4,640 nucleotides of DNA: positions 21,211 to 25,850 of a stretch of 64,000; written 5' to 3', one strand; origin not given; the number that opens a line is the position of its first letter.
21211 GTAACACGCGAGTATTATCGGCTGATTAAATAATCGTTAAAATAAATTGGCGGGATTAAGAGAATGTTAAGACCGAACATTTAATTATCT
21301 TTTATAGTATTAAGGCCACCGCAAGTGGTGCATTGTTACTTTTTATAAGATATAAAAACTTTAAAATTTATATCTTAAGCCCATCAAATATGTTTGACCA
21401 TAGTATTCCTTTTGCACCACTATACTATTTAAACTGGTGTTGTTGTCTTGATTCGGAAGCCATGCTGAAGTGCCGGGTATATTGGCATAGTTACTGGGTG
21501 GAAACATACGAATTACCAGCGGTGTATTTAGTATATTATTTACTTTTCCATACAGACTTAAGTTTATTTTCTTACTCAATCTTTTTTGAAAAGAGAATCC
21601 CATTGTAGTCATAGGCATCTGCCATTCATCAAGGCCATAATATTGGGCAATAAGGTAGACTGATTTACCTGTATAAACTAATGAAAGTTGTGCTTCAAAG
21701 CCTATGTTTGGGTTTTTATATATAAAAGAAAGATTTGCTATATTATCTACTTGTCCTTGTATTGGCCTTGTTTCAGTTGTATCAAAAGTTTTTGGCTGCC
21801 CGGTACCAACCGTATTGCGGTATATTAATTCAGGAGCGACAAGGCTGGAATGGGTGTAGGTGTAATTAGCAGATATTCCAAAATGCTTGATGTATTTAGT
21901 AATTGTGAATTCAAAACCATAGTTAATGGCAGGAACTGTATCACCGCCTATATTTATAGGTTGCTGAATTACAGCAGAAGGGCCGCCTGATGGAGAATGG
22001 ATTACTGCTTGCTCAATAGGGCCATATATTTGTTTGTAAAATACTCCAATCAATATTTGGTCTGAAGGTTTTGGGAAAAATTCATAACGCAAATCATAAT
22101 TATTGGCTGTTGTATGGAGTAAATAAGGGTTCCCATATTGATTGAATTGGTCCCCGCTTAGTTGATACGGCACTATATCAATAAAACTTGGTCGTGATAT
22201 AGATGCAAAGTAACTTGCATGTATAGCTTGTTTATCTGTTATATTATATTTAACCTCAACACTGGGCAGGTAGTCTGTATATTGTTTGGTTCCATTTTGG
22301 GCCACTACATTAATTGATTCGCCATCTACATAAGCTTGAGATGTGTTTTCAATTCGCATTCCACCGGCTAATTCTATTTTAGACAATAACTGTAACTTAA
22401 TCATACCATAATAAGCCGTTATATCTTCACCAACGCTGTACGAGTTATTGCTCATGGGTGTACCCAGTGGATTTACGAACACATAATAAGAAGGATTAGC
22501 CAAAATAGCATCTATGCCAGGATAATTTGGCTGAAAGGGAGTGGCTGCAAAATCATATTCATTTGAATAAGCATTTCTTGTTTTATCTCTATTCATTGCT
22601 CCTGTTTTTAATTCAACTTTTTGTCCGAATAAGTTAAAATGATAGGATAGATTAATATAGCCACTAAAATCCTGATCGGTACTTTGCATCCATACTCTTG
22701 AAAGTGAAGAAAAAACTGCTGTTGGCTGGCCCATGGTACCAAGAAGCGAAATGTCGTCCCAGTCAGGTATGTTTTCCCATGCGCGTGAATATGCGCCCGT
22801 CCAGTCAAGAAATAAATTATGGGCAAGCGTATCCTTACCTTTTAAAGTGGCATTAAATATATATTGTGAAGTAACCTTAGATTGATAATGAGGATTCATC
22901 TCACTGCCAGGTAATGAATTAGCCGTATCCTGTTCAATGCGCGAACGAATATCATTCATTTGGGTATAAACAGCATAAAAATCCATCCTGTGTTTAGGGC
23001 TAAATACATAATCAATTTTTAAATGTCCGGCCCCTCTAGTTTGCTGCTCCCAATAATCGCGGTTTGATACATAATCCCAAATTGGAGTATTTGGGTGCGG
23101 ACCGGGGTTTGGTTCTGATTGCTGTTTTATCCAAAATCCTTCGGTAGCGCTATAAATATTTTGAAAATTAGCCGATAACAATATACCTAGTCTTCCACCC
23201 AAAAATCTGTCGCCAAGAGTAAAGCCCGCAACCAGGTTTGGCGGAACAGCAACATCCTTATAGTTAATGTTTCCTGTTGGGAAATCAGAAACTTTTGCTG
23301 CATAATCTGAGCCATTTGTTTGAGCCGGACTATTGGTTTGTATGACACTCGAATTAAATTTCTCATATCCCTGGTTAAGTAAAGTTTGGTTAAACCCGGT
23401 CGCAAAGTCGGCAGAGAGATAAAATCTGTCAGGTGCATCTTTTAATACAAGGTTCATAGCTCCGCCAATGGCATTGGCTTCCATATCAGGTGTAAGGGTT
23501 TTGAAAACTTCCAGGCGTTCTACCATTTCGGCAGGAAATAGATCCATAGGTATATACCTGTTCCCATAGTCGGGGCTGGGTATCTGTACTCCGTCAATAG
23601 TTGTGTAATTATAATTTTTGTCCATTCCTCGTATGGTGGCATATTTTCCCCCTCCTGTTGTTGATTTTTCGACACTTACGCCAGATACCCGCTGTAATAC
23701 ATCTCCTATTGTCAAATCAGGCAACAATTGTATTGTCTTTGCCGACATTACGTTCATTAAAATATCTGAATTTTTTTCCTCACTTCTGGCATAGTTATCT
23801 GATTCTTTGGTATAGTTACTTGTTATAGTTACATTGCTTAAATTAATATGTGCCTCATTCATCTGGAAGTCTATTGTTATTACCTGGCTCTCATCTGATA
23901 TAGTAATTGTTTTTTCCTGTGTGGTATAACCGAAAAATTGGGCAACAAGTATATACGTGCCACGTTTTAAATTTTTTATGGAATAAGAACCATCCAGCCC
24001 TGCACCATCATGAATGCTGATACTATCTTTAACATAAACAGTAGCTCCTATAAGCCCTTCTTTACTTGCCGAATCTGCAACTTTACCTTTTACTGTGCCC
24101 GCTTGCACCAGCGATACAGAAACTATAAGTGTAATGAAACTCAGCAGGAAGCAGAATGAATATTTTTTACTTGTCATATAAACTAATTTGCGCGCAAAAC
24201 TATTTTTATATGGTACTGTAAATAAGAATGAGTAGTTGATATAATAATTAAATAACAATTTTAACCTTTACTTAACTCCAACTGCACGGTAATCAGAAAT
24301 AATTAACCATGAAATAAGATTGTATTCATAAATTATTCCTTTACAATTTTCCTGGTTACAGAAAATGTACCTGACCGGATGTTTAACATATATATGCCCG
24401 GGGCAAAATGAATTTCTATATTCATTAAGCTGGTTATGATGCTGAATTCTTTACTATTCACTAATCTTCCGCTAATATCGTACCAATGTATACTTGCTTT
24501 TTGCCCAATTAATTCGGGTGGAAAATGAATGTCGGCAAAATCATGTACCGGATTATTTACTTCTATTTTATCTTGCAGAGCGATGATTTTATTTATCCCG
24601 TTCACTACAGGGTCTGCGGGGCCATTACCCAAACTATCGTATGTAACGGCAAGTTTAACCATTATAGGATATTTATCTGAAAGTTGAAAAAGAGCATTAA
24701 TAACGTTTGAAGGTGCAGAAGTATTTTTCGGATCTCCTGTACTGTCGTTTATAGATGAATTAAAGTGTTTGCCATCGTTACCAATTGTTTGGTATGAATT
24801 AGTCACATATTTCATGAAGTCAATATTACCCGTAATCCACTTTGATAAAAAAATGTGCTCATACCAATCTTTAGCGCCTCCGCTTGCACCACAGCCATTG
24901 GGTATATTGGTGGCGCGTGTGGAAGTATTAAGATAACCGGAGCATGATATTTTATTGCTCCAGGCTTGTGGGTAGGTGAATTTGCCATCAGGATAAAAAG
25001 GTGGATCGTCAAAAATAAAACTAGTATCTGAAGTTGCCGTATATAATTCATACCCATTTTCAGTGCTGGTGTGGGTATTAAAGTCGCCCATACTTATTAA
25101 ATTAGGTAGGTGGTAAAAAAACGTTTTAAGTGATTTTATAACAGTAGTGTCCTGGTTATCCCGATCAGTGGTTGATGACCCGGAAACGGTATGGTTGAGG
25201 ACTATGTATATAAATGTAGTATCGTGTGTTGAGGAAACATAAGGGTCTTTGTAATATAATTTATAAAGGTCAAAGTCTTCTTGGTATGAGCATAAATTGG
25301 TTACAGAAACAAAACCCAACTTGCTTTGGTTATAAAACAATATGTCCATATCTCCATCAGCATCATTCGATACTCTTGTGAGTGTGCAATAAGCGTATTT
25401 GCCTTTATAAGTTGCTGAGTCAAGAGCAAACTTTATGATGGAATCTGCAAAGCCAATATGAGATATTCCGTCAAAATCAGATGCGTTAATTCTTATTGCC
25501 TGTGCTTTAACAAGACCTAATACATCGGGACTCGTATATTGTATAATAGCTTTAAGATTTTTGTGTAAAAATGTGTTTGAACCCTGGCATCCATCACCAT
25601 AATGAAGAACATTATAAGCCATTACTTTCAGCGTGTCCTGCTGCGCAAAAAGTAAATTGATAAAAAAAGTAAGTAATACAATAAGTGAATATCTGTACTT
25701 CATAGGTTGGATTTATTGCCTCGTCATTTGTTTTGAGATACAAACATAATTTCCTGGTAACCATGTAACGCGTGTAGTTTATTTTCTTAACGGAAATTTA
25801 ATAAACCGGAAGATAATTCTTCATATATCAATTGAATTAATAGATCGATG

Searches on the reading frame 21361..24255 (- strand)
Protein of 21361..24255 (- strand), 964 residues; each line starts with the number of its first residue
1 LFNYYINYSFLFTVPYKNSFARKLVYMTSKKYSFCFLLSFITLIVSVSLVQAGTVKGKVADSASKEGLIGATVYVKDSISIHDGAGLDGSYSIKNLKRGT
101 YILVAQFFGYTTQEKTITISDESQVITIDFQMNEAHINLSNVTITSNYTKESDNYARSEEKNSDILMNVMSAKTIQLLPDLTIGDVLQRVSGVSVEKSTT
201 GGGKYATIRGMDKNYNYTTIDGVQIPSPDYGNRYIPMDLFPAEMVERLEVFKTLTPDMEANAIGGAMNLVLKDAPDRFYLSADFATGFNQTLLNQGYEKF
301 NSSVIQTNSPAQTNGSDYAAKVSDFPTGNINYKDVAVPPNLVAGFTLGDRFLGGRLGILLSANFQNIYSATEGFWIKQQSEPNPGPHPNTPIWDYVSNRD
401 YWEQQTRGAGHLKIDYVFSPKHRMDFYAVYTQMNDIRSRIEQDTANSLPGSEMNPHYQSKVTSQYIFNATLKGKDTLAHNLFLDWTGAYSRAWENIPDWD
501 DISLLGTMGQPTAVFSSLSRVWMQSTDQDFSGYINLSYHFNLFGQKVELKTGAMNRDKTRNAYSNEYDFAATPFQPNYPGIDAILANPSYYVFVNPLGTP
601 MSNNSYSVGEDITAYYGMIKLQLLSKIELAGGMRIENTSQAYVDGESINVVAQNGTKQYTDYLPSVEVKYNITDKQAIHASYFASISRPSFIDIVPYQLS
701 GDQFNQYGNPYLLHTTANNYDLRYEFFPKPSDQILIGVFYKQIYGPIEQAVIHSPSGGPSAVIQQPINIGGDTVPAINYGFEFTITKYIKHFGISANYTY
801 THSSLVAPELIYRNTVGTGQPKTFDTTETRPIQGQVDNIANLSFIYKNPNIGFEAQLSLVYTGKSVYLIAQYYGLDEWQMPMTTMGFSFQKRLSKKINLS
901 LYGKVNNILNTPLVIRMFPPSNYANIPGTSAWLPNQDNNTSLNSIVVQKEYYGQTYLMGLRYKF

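Call 17: search_protein_families(library=pfam, proteins=[window:21361-24255:-], max_evalue=0.001)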
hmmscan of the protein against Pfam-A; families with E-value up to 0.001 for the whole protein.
window:21361-24255:- (964 aa): 4 families
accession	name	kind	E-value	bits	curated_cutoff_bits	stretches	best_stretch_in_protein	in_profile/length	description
PF00593.30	TonB_dep_Rec_b-barrel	-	4.2e-21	76.8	27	1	461-908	59-436/436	TonB dependent receptor-like, beta-barrel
PF13715.12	CarbopepD_reg_2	-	1.8e-18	66.8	32.2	1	55-144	1-88/88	CarboxypepD_reg-like domain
PF07715.20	Plug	-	5.4e-18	65.9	23.9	1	167-266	9-107/107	TonB-dependent Receptor Plug Domain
PF13620.12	CarboxypepD_reg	-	1.6e-09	38.4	32.3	1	54-132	1-81/82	Carboxypeptidase regulatory-like domain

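Call 39: search_protein_families(library=ncbifam, proteins=[window:21361-24255:-], max_evalue=0.1)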
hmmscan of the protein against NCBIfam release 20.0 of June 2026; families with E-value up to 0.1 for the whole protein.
window:21361-24255:- (964 aa): 5 families
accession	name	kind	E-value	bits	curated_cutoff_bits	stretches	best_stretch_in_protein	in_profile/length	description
TIGR01782.1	TonB-Xanth-Caul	subfamily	1.5e-84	284.8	310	2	139-470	1-304/868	TonB-dependent receptor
TIGR01785.1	TonB-hemin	subfamily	5.3e-14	51.6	316.85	1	164-722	19-476/677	TonB-dependent heme/hemoglobin receptor family protein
TIGR01786.1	TonB-hemlactrns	subfamily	5.9e-13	48.1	323.75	1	148-723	9-500/719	TonB-dependent hemoglobin/transferrin/lactoferrin family receptor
NF052345.1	S_layer_anammox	exception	1.7e-10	38.9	1400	1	48-148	1307-1407/1596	Kustd1514 family S-layer glycoprotein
NF038079.1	TonB_sider_MxcH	equivalog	2.9e-06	25.6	925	1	167-282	136-249/792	TonB-dependent siderophore myxochelin receptor MxcH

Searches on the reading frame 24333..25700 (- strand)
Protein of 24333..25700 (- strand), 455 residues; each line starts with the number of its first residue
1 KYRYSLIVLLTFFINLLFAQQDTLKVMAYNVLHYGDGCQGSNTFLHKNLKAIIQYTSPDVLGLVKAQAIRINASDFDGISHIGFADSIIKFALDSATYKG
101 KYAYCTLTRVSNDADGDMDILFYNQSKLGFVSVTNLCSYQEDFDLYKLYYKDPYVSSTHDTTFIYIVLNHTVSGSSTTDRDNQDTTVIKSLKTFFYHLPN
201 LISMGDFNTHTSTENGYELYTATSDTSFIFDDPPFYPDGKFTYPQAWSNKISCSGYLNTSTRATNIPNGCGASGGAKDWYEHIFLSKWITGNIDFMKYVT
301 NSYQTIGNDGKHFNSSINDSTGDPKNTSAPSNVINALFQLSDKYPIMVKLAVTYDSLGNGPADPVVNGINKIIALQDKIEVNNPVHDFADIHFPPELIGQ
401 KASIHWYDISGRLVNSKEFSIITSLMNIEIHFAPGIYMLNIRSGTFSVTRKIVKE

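Call 17: search_protein_families(library=pfam, proteins=[window:24333-25700:-], max_evalue=0.001)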
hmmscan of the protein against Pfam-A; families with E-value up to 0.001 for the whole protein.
window:24333-25700:- (455 aa): 1 family
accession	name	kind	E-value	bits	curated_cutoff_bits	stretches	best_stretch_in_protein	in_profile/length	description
PF18962.6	Por_Secre_tail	-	1.2e-07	32.4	27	1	383-453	4-74/75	Secretion system C-terminal sorting domain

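Call 39: search_protein_families(library=ncbifam, proteins=[window:24333-25700:-], max_evalue=0.1)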
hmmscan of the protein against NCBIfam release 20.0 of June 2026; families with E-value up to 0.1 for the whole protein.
window:24333-25700:- (455 aa): 3 families
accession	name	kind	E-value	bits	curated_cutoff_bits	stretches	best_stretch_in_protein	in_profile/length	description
TIGR04183.1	Por_Secre_tail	domain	3.4e-08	33.4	23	1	383-455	4-72/72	T9SS type A sorting domain-containing protein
NF038113.1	T9SSA_dep_M36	equivalog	0.00012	20.4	885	1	378-454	793-868/869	T9SS-dependent M36 family metallopeptidase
NF045851.1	mem_nucl_MnuA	subfamily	0.011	15.7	185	1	26-143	1-113/317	MnuA family membrane nuclease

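Call 42: find_homologous_proteins(query=window:24333-25700:-)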
Query window:24333-25700:- (455 aa): 572 proteins with E <= 0.001 among 4697 candidates; the best 120 are listed.
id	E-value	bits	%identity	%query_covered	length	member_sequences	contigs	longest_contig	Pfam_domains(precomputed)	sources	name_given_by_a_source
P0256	0.0e+0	1041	100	100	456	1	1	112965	PF18962.8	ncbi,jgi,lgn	-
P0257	2.3e-184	631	62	98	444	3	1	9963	PF18962.8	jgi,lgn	-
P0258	3.4e-181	621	62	96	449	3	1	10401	PF18962.8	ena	-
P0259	3.9e-177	608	57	100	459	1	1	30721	PF18962.8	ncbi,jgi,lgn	-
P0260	8.3e-172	590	59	98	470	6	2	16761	PF18962.8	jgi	-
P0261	1.4e-169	583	59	100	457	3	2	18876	PF18962.8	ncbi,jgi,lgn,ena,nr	ncbi:MAG TPA: T9SS type A sorting domain-containing protein [Bacteroidia bacterium]|jgi:hypothetical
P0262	3.6e-169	581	59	96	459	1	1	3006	-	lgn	-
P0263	3.2e-167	575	59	100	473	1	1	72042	PF18962.8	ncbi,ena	-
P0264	1.8e-166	572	59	96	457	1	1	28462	PF18962.8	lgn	-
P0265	6.3e-166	571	58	99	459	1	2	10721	PF18962.8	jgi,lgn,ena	jgi:hypothetical protein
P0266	8.2e-166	570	58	100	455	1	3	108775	PF18962.8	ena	-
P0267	8.6e-166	570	57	99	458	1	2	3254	PF18962.8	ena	-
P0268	9.1e-166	570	60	96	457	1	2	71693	PF18962.8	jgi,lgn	-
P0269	1.1e-164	567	56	95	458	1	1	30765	-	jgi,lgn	-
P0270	3.2e-164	565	57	100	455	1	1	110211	PF18962.8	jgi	jgi:hypothetical protein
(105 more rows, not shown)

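Call 44: search_solved_structures(query=A5, max_evalue=1)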
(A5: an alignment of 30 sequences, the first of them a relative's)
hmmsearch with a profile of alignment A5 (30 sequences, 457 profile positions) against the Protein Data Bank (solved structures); distinct sequences matched with E-value up to 1: 3.
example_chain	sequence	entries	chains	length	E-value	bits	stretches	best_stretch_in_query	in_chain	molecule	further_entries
8glj_D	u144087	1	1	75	0.39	12.4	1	385-456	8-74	Por secretion system C-terminal sorting domain-containing protein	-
3l1w_A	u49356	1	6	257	0.55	11.9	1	157-247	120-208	Uncharacterized protein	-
5jvk_A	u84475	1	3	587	0.6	11.8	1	403-457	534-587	Uncharacterized protein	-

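Call 45: search_protein_families(library=pfam, alignment_id=A5, max_evalue=0.1)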
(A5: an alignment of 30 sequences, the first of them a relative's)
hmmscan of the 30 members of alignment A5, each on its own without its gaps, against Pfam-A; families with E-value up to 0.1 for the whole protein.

A. member 1, P0256 (456 aa): 1 family
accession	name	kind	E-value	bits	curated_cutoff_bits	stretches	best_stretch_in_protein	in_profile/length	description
PF18962.6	Por_Secre_tail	-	1.2e-07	32.4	27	1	384-454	4-74/75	Secretion system C-terminal sorting domain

B. families by the number of members that match (of 30 scanned): 11 families
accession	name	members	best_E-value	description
PF18962.6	Por_Secre_tail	27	8e-15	Secretion system C-terminal sorting domain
PF03372.29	Exo_endo_phos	7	0.0013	Endonuclease/Exonuclease/phosphatase family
PF19910.5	DUF6383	1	0.0014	Domain of unknown function (DUF6383)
PF11589.14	DUF3244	1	0.0044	Domain of unknown function (DUF3244)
PF21817.3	CapR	1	0.017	CapR homology domain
PF02408.26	CUB_2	1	0.019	CUB-like domain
PF22844.2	Beta-prop_CATSPERE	1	0.055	CATSPERE beta-propeller domain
PF14524.12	Wzt_C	1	0.071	Wzt C-terminal domain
PF22669.2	Exo_endo_phos2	1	0.078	Endonuclease/Exonuclease/phosphatase family 2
PF04151.21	PPC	1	0.084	Bacterial pre-peptidase C-terminal domain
PF16967.11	TcfC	1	0.094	E-set like domain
